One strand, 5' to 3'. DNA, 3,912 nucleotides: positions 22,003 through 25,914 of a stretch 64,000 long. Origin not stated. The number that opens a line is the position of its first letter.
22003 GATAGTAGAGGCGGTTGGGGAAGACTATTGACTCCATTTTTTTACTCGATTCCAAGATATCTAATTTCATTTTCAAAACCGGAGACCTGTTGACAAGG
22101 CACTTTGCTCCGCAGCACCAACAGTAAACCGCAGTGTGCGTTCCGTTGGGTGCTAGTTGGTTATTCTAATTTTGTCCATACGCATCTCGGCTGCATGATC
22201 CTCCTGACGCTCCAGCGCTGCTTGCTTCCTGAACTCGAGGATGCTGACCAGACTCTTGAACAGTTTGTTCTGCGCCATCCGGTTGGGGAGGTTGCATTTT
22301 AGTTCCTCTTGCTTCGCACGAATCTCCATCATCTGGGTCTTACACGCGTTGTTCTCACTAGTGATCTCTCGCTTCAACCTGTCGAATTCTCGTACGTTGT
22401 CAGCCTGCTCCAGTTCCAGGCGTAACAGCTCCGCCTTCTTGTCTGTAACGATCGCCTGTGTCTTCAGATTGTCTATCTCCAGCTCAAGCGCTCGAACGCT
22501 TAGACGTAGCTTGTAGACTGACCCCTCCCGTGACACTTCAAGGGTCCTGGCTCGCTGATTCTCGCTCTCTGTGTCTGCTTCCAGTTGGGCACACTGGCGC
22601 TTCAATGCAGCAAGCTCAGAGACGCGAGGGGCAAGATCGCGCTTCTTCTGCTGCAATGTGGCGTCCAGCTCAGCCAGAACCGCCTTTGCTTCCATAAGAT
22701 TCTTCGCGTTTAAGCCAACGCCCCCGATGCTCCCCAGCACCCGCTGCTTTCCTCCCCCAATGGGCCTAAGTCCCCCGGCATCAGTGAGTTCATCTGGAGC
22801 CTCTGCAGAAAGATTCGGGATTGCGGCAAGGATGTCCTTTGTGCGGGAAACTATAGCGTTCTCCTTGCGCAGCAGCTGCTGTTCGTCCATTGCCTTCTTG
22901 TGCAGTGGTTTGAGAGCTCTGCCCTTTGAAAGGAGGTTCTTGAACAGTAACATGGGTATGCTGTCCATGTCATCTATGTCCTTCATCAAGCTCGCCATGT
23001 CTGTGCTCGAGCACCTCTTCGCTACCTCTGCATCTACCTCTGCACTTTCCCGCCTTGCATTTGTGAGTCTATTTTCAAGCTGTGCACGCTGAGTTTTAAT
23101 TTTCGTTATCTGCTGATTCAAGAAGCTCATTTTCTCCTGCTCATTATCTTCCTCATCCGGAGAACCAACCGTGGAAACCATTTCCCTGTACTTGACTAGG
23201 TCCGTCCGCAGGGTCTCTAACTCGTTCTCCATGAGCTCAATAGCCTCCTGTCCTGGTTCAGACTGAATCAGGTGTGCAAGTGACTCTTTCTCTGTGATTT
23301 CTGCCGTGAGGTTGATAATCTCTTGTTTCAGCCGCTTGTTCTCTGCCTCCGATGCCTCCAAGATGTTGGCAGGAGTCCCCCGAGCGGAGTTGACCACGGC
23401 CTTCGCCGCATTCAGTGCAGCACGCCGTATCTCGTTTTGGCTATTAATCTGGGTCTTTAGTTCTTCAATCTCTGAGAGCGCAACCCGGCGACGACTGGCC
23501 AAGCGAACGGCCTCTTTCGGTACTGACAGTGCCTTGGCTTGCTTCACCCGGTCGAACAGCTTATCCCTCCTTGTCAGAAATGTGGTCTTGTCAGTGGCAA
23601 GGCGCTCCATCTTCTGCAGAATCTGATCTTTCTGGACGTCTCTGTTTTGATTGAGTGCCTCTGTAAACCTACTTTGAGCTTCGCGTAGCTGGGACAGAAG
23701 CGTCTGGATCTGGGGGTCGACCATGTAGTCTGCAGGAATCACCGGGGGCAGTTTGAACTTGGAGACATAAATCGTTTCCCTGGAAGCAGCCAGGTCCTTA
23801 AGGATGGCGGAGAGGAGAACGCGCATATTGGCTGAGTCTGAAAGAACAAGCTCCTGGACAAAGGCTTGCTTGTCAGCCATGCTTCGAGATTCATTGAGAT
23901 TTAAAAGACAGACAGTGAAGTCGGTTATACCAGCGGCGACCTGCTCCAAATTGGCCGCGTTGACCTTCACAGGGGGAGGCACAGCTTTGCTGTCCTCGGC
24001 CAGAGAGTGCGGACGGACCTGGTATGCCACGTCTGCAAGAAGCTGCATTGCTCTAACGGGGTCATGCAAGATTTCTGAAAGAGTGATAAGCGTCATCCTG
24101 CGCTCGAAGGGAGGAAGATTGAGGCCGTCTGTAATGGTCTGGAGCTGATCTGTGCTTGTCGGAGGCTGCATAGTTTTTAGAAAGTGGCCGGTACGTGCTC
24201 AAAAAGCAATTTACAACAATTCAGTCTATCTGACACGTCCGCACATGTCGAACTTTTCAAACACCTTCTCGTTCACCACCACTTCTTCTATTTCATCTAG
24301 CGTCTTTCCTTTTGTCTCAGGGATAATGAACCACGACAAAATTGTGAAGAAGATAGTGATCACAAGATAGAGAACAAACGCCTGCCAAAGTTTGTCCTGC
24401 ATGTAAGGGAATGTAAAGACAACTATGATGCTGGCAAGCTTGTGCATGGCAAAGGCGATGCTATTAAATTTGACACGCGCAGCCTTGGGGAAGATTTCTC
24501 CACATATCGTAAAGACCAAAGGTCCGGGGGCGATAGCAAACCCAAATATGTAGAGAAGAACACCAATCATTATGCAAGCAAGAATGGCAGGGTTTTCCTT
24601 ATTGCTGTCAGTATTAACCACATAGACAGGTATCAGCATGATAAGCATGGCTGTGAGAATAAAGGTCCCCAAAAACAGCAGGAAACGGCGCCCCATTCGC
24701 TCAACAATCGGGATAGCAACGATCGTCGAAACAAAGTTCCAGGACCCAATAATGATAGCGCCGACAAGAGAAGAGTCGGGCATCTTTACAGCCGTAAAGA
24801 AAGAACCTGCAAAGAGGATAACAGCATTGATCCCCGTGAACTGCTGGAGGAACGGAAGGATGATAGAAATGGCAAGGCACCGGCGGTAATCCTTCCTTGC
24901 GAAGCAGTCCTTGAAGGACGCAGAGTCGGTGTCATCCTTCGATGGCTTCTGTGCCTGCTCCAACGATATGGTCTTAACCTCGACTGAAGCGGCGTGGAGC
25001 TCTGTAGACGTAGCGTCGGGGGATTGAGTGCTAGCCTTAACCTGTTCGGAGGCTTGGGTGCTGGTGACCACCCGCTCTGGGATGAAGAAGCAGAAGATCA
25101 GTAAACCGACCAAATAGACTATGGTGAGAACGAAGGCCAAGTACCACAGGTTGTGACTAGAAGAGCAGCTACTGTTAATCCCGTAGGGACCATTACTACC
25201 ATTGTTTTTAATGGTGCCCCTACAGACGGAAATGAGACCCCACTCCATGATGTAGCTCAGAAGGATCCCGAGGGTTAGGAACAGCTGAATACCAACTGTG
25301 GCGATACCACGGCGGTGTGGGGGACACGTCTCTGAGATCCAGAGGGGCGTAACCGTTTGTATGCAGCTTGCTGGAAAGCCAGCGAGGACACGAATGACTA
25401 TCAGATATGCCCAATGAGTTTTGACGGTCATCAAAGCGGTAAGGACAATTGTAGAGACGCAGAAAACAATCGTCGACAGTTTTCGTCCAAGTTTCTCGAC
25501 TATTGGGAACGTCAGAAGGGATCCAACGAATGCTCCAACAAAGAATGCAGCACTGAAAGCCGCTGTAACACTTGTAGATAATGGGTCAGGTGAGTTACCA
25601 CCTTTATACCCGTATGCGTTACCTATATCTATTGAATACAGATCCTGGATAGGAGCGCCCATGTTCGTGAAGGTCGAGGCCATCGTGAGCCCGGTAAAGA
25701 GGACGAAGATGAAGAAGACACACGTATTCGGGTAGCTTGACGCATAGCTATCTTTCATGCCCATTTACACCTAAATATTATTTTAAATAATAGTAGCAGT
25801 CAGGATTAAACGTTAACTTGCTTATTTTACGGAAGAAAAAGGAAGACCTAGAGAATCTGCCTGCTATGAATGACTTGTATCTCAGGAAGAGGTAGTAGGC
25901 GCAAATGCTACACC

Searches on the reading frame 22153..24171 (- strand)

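Call 47: search_protein_families(library=pfam, proteins=[window:22153-24171:-], max_evalue=0.001)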
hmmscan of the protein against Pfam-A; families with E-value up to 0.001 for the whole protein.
window:22153-24171:- (672 aa): 1 family
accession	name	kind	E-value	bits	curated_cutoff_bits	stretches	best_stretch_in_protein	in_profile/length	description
PF18383.6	IFT81_CH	-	3.9e-08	34.1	27.4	1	8-139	1-119/124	Intraflagellar transport 81 calponin homology domain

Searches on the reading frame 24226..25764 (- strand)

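Call 47: search_protein_families(library=pfam, proteins=[window:24226-25764:-], max_evalue=0.001)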
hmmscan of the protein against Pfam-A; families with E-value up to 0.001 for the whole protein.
window:24226-25764:- (512 aa): 2 families
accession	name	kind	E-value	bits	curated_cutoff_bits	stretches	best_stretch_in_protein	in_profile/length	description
PF00083.30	Sugar_tr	-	6.4e-84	282.9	22.3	1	51-495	32-451/452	Sugar (and other) transporter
PF07690.21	MFS_1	-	5.8e-25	88.4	33.4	1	24-447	8-345/347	Major Facilitator Superfamily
